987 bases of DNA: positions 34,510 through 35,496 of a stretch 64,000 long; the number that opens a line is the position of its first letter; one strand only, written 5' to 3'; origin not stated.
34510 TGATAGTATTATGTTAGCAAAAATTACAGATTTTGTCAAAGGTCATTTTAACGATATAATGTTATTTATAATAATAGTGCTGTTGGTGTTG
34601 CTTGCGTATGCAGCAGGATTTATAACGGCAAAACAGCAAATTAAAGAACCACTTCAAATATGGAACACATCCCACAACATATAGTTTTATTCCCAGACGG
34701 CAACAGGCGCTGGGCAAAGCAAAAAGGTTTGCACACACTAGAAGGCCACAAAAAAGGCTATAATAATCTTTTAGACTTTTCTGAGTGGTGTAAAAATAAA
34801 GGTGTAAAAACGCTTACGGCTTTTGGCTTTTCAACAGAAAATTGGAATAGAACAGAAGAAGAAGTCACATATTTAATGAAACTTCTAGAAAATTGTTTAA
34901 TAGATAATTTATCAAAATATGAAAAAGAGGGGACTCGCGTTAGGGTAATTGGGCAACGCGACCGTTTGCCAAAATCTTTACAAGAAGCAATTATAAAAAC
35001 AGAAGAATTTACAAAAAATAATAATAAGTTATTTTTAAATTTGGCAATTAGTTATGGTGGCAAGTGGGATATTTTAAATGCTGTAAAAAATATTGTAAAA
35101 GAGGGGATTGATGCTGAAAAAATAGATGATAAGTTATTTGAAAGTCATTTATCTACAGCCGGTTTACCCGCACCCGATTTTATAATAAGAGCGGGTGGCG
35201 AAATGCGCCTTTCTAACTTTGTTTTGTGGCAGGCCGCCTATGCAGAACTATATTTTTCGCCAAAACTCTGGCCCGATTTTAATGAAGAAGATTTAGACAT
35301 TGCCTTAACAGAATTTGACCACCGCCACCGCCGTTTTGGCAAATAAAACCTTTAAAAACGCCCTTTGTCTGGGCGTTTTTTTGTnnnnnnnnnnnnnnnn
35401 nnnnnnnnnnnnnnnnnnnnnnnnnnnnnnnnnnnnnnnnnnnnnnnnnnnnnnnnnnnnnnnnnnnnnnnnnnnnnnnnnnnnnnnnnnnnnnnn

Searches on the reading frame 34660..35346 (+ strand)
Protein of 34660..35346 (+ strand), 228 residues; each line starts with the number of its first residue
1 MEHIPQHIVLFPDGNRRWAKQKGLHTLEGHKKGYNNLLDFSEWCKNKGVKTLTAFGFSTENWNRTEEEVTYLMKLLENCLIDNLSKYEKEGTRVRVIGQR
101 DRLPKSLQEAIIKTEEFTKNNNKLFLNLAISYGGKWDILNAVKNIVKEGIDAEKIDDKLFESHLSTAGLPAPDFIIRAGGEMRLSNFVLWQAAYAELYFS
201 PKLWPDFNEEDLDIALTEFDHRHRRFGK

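Call 58: search_protein_families(library=pfam, proteins=[window:34660-35346:+], max_evalue=0.00001)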
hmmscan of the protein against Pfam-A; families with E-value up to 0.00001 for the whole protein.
window:34660-35346:+ (228 aa): 1 family
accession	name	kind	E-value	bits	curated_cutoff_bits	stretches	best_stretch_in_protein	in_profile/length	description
PF01255.24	Prenyltransf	-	1.5e-81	273.6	27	1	13-227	3-219/219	Putative undecaprenyl diphosphate synthase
